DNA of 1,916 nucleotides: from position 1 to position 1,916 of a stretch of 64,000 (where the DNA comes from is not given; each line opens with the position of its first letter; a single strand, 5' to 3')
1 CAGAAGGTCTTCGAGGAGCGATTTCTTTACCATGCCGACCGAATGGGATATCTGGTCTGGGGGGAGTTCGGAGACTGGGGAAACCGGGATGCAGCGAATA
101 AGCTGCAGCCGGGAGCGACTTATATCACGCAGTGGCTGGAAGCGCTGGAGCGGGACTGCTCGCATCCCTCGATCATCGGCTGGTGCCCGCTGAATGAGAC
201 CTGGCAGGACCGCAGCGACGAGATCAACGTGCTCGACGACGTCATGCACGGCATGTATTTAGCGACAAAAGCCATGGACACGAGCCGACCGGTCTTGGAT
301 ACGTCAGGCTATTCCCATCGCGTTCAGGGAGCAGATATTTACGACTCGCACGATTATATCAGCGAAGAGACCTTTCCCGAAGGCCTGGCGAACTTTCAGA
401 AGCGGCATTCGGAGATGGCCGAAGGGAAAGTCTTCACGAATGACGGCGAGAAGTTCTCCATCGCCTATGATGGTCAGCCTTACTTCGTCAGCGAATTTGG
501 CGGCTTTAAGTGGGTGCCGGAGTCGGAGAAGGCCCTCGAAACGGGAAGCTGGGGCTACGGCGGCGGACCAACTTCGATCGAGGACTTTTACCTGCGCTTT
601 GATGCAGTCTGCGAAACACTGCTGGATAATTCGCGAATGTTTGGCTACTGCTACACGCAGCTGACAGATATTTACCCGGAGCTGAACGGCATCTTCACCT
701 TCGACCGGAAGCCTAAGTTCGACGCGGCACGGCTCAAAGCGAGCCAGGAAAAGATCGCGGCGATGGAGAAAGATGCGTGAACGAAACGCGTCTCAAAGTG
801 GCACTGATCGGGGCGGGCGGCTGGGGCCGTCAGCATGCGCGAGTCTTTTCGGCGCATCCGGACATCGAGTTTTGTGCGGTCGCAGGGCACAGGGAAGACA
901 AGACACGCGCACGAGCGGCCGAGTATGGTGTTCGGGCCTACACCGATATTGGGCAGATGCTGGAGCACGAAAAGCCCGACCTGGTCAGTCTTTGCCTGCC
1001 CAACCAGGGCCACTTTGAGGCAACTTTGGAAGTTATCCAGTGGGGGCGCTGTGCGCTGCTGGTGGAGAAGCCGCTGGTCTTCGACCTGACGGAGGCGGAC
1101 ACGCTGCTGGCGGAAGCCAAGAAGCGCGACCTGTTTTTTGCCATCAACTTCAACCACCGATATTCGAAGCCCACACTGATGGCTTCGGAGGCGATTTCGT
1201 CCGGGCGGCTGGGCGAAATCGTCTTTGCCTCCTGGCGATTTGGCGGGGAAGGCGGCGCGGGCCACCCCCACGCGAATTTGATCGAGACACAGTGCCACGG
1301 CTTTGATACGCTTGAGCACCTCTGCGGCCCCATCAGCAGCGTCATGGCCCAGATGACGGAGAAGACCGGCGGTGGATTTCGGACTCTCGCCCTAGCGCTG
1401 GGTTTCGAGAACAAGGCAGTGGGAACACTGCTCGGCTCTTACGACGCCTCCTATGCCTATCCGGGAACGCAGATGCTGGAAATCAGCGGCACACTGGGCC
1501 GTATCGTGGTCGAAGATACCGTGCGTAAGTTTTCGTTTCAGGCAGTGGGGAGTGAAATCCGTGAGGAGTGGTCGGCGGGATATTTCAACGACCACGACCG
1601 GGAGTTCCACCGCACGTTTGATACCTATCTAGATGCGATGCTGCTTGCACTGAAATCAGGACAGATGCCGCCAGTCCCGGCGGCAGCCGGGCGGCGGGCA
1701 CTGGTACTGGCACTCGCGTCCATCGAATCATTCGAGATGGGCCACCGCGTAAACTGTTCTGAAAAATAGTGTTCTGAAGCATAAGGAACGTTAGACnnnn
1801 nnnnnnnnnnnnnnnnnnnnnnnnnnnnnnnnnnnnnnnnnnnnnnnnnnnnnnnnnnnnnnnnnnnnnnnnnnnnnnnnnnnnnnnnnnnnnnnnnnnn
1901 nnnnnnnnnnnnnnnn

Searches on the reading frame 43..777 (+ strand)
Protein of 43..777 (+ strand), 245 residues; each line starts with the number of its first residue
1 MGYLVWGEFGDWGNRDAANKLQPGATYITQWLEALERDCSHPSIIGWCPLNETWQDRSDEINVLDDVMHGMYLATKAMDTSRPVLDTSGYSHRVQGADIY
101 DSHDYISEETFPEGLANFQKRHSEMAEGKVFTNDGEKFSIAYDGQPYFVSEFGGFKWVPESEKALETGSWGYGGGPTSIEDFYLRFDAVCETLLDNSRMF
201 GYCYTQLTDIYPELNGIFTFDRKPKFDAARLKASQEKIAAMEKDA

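Call 65: search_protein_families(library=pfam, proteins=[window:43-777:+], max_evalue=0.00001)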
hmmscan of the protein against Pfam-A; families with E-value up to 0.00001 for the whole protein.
window:43-777:+ (245 aa): 1 family
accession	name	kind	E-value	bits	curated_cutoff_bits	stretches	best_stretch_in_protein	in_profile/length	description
PF02836.23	Glyco_hydro_2_C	-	9.1e-07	28.7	21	1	26-239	109-301/302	Glycosyl hydrolases family 2, TIM barrel domain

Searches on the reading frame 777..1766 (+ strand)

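Call 65: search_protein_families(library=pfam, proteins=[window:777-1766:+], max_evalue=0.00001)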
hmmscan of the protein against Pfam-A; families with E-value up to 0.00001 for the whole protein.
window:777-1766:+ (330 aa): 3 families
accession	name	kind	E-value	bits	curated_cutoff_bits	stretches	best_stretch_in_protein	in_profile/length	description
PF01408.29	GFO_IDH_MocA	-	6.3e-24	85.4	24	1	6-124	1-119/120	Oxidoreductase family, NAD-binding Rossmann fold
PF22725.1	GFO_IDH_MocA_C3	-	1.1e-11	45.3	27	1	135-243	3-123/124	GFO/IDH/MocA C-terminal domain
PF02894.22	GFO_IDH_MocA_C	-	1.1e-09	38.8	22.9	1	167-326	42-217/218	Oxidoreductase family, C-terminal alpha/beta domain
